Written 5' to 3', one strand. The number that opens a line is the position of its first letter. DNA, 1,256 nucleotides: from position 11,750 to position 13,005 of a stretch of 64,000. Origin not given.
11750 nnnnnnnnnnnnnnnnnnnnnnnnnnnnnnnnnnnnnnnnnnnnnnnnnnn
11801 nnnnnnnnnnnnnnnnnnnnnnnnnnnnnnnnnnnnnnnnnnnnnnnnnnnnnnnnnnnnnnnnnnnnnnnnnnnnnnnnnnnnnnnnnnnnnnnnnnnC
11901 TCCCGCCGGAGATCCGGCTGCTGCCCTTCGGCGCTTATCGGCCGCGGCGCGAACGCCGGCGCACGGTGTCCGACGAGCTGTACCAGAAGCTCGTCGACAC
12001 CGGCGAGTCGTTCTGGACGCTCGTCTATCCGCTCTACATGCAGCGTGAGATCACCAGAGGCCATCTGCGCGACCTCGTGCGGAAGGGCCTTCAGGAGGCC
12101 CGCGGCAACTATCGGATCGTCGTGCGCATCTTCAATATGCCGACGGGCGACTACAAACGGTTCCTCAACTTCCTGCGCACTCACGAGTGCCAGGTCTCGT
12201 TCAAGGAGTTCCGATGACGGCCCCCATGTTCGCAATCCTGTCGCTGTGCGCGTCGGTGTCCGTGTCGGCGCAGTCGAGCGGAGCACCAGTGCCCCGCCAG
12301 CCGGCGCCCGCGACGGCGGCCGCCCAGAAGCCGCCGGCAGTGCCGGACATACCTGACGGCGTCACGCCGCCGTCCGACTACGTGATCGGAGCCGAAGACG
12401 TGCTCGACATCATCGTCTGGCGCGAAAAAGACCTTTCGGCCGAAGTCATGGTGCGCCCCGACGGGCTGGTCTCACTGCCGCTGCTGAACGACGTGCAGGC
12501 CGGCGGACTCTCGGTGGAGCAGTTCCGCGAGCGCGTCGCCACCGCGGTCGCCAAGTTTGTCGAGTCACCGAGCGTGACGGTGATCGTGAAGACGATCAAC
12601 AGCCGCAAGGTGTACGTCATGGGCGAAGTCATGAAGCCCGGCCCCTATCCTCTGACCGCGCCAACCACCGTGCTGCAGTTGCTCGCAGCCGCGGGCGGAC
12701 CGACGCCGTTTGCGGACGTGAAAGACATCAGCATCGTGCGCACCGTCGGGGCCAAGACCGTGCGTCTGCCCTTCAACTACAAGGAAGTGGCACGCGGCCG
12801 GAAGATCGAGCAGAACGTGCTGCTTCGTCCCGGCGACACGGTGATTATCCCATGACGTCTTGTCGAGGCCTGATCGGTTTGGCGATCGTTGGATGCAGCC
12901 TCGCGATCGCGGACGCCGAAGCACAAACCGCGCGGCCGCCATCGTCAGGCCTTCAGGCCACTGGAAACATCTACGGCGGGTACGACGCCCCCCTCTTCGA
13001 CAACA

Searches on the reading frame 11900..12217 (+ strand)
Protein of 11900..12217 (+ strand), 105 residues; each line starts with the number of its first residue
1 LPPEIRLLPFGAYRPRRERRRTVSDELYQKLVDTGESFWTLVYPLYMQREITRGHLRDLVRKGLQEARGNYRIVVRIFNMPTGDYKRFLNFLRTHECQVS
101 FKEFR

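Call 22: search_protein_families(library=pfam, proteins=[window:11900-12217:+], max_evalue=10)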
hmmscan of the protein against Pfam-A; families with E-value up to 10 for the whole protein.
window:11900-12217:+ (105 aa): 0 families

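Call 27: find_related_loci(query=A1, collection=genome_contigs, flank=10000)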
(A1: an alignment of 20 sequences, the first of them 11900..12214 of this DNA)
Query A1 (105 aa) in genome_contigs; peptide patterns used: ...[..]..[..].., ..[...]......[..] (x = any residue, [..] = any of these).
598 stretches matched a pattern (row limit reached: there are more); 583 encode a relative of the query (tblastn E <= 1e-3); the best 80 are kept; 80 distinct loci.
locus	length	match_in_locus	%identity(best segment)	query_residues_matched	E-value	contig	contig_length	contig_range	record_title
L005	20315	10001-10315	99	1-105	3e-68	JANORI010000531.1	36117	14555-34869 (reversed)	MAG: Acidobacteriota bacterium isolate VAR_4_metabat_203_sub VAR_4_k141_1717801, whole genome shotgun sequence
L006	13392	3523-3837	97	1-105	1e-66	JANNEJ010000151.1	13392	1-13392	MAG: Acidobacteriota bacterium isolate OTE_75_metabat_399 OTE_75_k141_3324654, whole genome shotgun sequence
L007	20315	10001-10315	97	1-105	1e-66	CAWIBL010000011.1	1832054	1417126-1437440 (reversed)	MAG: uncultured Acidobacteriota bacterium isolate MFD01275.bin.2.18 genome assembly, contig: contig_3944, whole genome s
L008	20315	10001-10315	95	1-105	4e-66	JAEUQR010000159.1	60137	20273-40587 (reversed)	MAG: Acidobacteria bacterium isolate new MAG-256 k141_1173581, whole genome shotgun sequence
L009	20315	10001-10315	95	1-105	9e-66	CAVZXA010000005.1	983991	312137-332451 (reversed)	MAG: uncultured Acidobacteriota bacterium isolate MFD04651.bin.2.95 genome assembly, contig: contig_2791, whole genome s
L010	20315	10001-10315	96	1-105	8e-66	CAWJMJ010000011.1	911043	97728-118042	MAG: uncultured Acidobacteriota bacterium isolate MFD02581.bin.2.172 genome assembly, contig: contig_30962, whole genome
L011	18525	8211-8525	95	1-105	9e-66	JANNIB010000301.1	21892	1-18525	MAG: Acidobacteriota bacterium isolate SOY_6_C_metabat_167_sub SOY_6_C_k141_2892436, whole genome shotgun sequence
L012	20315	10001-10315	93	1-105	6e-64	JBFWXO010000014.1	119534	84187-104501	MAG: Vicinamibacterales bacterium isolate CA_2019_TPBS_142 NODE_1398_length_119534_cov_6.121618_TPBS, whole genome shotg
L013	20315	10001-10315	90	1-105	6e-62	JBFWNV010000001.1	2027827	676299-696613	MAG: Vicinamibacterales bacterium isolate CA_2019_TPBF_120 NODE_5_length_2027827_cov_8.162248_TPBF, whole genome shotgun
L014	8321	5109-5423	90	1-105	6e-62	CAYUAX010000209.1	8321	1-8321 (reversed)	MAG TPA_asm: uncultured Bifidobacteriaceae bacterium isolate binchicken_co311_36 genome assembly, contig: NODE_13436_len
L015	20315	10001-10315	89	1-105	2e-61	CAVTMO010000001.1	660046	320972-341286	MAG: uncultured Acidobacteriota bacterium isolate MFD06229.bin.2.140 genome assembly, contig: contig_10438, whole genome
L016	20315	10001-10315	94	1-105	4e-59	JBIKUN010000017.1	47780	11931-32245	MAG: Vicinamibacterales bacterium isolate ME2015-08-11_3300044626_group6_bin9 Rohwer_bin10_scaffold_361_c1, whole genome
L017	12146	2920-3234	93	1-105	8e-59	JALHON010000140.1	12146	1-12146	MAG: Acidobacteria bacterium isolate bin.151 c_000000019521, whole genome shotgun sequence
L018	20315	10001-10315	94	1-105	3e-58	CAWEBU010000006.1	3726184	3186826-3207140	MAG: uncultured Acidobacteriota bacterium isolate MFD01275.bin.1.248 genome assembly, contig: contig_5965, whole genome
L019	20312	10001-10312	93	1-104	1e-57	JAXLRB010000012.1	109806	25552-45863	MAG: Vicinamibacterales bacterium isolate STL-ACI18 C3.94.fa-12, whole genome shotgun sequence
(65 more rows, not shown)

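Call 34: search_protein_representatives(alignment_id=A1)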
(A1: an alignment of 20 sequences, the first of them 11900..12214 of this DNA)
Query: 20 sequences, 95 profile positions. Proteins with E-value up to 0.001 (for the whole library): 1305; up to 1e-10: 881; up to 1e-30: 108. The best 150 are listed.
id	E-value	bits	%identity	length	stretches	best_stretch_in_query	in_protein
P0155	2.7e-45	168.5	-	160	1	1-91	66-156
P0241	5.3e-44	164.3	-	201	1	1-90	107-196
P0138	3.1e-43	161.9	-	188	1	1-91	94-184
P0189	1.5e-42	159.7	-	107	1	1-85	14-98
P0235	1.9e-40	153.0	-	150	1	1-90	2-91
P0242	2.1e-39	149.6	-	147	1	2-85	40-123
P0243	1.0e-38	147.4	-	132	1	1-90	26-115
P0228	4.0e-38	145.5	-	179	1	2-87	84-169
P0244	4.9e-38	145.2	-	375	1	1-92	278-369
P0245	6.4e-38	144.8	-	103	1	7-89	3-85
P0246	8.5e-38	144.4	-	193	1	1-82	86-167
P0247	9.4e-38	144.3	-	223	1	2-77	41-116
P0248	1.5e-37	143.6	-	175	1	1-79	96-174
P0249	1.8e-37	143.4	-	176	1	1-87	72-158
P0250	1.8e-37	143.4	-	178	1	5-84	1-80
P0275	1.4e-34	134.2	-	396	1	2-84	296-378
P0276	1.8e-34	133.8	-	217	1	1-88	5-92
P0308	1.7e-32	127.5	-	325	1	1-83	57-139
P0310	2.6e-32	126.9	-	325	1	4-84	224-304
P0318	9.0e-32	125.1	-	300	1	2-86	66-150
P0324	1.1e-31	124.8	-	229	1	2-88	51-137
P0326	1.4e-31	124.5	-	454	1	1-79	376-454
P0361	1.3e-29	118.2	-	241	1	1-83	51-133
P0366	3.4e-29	116.9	-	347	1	2-82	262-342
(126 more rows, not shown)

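Call 60: predict_structure(alignment_id=A1)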
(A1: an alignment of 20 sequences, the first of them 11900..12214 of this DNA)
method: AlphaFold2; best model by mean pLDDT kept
length: 105 residues; sequences in the alignment: 20
mean_pLDDT: 83.8   pTM: 0.70
mean pLDDT of the five models: 83.8, 81.0, 79.7, 79.7, 75.2
residues with pLDDT >= 90: 72; 70-90: 12; 50-70: 12; < 50: 9
segments of 3 or more residues with pLDDT < 50: 1-5
pLDDT, mean of each block of 10 residues (from residue 1): 49 51 90 93 95 94 92 94 94 91 73
secondary structure, 60 per line:
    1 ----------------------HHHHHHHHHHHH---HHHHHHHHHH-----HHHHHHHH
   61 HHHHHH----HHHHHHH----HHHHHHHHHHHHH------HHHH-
elements in order: H23-34 H38-47 H53-66 H71-77 H82-94 H101-104

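Call 63: fold_search(model_id=the predicted structure, library=pdb)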
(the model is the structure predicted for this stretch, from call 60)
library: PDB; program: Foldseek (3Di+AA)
matches with E <= 10: 7; with E <= 0.001: 0
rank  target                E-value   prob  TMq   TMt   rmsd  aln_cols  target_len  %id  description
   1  8olc_A                7.1e+00  0.03  0.19  0.04  13.2        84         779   12  SA11 Rotavirus Trypsinized Triple Layered Particle (released 2024-09-25)
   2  6fs2_B                7.5e+00  0.03  0.19  0.16  10.4        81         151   16  MCL1 in complex with indole acid ligand (released 2018-12-26)
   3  3iv5_B                8.8e+00  0.09  0.32  0.34   4.1        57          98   18  Crystal structure of Fis bound to 27 bp optimal binding sequence F1 (released 2010-04-28)
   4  7trv_B                9.8e+00  0.08  0.26  0.30   3.7        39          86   23  Crystal Structure of the DNA-Binding Domain of the LysR family Transcriptional Regulator YfbA from Yersinia pestis (released 2022-02-09)
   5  4hw2_C                9.8e+00  0.02  0.20  0.16  10.7        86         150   17  Discovery of potent Mcl-1 inhibitors using fragment-based methods and structure-based design (released 2013-01-09)
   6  4wmu_A                9.8e+00  0.02  0.20  0.07  10.8        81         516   15  STRUCTURE OF MBP-MCL1 BOUND TO ligand 2 AT 1.55A (released 2015-05-06)
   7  3nxc                  9.8e+00  0.02  0.19  0.15  13.1       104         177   15  Molecular mechanism by which the Escherichia coli nucleoid occlusion factor, SlmA, keeps cytokinesis in check (released 2011-02-23)

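Call 64: search_solved_structures(query=A1, max_evalue=10, show_alignments=3)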
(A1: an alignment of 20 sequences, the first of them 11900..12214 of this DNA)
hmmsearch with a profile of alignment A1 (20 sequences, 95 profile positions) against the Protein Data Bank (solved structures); distinct sequences matched with E-value up to 10: 0.

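Call 77: search_protein_families(library=pfam, proteins=[P0326, P0308, P0318, P0276, P0361, P0324, P0244, P0275, P0366, P0310], max_evalue=0.001)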
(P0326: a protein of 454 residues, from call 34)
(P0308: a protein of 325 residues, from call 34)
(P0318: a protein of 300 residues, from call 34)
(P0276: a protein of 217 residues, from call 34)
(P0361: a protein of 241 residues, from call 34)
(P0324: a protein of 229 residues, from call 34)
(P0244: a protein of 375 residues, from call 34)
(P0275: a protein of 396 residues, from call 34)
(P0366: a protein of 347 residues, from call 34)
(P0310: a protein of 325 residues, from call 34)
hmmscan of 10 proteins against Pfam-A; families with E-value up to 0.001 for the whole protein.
P0326 (454 aa): 6 families
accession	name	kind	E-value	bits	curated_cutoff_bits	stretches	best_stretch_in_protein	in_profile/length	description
PF00158.32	Sigma54_activat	-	9.4e-66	221.1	20.2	1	112-275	3-168/168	Sigma-54 interaction domain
PF25601.1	AAA_lid_14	-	2.8e-24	85.2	27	1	280-356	1-77/87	AAA+ ATPase lid domain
PF14532.12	Sigma54_activ_2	-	4.3e-18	66.3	25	1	111-279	1-138/138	Sigma-54 interaction domain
PF07728.20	AAA_5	-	6.6e-08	33.1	22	1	134-251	2-124/139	AAA domain (dynein-related subfamily)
PF01590.32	GAF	-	1.6e-05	25.8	22.4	1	16-83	65-131/133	GAF domain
PF13492.12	GAF_3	-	0.00016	22.5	27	1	31-83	73-125/129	GAF domain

P0308 (325 aa): 0 families

P0318 (300 aa): 0 families

P0276 (217 aa): 1 family
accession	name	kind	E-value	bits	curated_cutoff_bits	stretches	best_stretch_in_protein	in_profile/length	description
PF02563.21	Poly_export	-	9.8e-10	38.9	28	1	147-188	3-43/77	Polysaccharide biosynthesis/export protein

P0361 (241 aa): 1 family
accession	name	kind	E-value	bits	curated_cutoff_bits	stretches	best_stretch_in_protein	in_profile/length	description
PF25601.1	AAA_lid_14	-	0.00026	21.2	27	1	1-34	46-79/87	AAA+ ATPase lid domain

P0324 (229 aa): 0 families

P0244 (375 aa): 5 families
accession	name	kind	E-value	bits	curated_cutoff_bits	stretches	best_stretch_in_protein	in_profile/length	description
PF00158.32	Sigma54_activat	-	3.9e-64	215.8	20.2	1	8-174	2-167/168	Sigma-54 interaction domain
PF25601.1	AAA_lid_14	-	6.8e-23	80.7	27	1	180-256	1-77/87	AAA+ ATPase lid domain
PF14532.12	Sigma54_activ_2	-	3.5e-20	73.1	25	1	9-179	2-138/138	Sigma-54 interaction domain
PF07728.20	AAA_5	-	4.7e-06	27.1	22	1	31-150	2-123/139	AAA domain (dynein-related subfamily)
PF00004.35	AAA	-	1.7e-05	25.7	21.2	1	31-159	1-117/131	ATPase family associated with various cellular activities (AAA)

P0275 (396 aa): 7 families
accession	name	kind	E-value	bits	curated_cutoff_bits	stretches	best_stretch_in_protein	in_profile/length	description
PF00158.32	Sigma54_activat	-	5.5e-65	218.6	20.2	1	23-188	2-166/168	Sigma-54 interaction domain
PF14532.12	Sigma54_activ_2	-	1e-21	78.1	25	1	23-194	1-138/138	Sigma-54 interaction domain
PF25601.1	AAA_lid_14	-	1.4e-17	63.7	27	1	195-273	1-77/87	AAA+ ATPase lid domain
PF01078.27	Mg_chelatase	-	3.3e-07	30.3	20.3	0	102-164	93-157/207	Magnesium chelatase, subunit ChlI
PF07728.20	AAA_5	-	9.8e-07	29.3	22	1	47-165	2-123/139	AAA domain (dynein-related subfamily)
PF13191.12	AAA_16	-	6.6e-06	27.2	32.6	1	22-92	2-83/167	AAA ATPase domain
PF00004.35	AAA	-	5.9e-05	24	21.2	1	47-183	1-130/131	ATPase family associated with various cellular activities (AAA)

P0366 (347 aa): 3 families
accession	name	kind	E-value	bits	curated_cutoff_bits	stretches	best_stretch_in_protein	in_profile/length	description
PF00158.32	Sigma54_activat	-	2.9e-30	105.6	20.2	2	71-157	80-167/168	Sigma-54 interaction domain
PF25601.1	AAA_lid_14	-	3.7e-21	75.2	27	1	163-241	1-79/87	AAA+ ATPase lid domain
PF14532.12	Sigma54_activ_2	-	1.2e-18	68.1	25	1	17-162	5-138/138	Sigma-54 interaction domain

P0310 (325 aa): 5 families
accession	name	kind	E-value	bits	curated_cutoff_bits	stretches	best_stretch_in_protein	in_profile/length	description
PF00158.32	Sigma54_activat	-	6.2e-44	150.1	20.2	1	1-101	67-167/168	Sigma-54 interaction domain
PF25601.1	AAA_lid_14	-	4.1e-23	81.5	27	1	107-181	1-75/87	AAA+ ATPase lid domain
PF14532.12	Sigma54_activ_2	-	6.2e-11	43.1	25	1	19-106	61-138/138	Sigma-54 interaction domain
PF01078.27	Mg_chelatase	-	0.00022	21.1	20.3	1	14-77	93-158/207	Magnesium chelatase, subunit ChlI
PF07728.20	AAA_5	-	0.00039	20.9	22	0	3-78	41-124/139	AAA domain (dynein-related subfamily)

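Call 84: search_protein_families(library=pfam, proteins=[L013:11348-15796:-, L013:12110-15943:+, L013:10400-11437:+, L013:10203-11360:+], max_evalue=0.001)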
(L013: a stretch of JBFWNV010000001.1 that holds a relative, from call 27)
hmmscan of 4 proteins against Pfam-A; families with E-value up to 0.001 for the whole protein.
L013:11348-15796:- (1482 aa): 5 families
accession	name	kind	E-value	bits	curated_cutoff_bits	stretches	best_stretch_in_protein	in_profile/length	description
PF00501.34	AMP-binding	-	1.3e-84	284.7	29.9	2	514-722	3-238/384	AMP-binding enzyme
PF00296.26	Bac_luciferase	-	3.5e-46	158.4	27.9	1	739-1064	3-313/314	Luciferase-like monooxygenase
PF00550.31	PP-binding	-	8.2e-15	55.3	20.8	1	1390-1453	2-67/67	Phosphopantetheine attachment site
PF00551.24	Formyl_trans_N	-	1.8e-14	54.4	26.1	1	47-161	63-177/181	Formyl transferase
PF13193.12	AMP-binding_C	-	3.9e-10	41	24.5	1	1286-1361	1-76/76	AMP-binding enzyme C-terminal domain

L013:12110-15943:+ (1277 aa): 0 families

L013:10400-11437:+ (345 aa): 0 families

L013:10203-11360:+ (385 aa): 2 families
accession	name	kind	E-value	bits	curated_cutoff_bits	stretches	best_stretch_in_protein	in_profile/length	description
PF00106.31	adh_short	-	7.4e-30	104.3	26.6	1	107-303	3-188/195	short chain dehydrogenase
PF13561.12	adh_short_C2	-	8.5e-16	58.7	27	1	111-312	1-191/236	Enoyl-(Acyl carrier protein) reductase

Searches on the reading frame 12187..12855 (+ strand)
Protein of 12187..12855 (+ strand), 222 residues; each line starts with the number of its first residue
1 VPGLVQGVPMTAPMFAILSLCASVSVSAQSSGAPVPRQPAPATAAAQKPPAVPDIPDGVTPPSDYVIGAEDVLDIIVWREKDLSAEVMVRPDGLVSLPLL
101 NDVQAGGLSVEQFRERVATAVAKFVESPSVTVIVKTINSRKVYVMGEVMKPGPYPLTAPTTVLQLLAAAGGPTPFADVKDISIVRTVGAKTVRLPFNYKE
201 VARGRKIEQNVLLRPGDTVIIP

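Call 7: search_protein_families(library=ncbifam, proteins=[window:12187-12855:+], max_evalue=0.00001)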
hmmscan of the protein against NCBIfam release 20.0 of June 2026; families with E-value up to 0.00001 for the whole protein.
window:12187-12855:+ (222 aa): 4 families
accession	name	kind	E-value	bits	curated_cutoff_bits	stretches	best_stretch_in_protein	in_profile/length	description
TIGR03027.2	pepcterm_export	equivalog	2.8e-42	144.3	180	1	64-222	2-165/169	XrtA/PEP-CTERM system exopolysaccharide export protein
NF041843.1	EpsY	equivalog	1.8e-30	105.8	320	1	63-221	51-210/211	exopolysaccharide export protein EpsY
TIGR03028.1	EpsE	equivalog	8.5e-26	90.7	262.65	1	64-220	1-158/239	polysaccharide export protein EpsE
NF011658.0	PRK15078.1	subfamily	7e-22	77.7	333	1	64-222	84-250/380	polysaccharide export protein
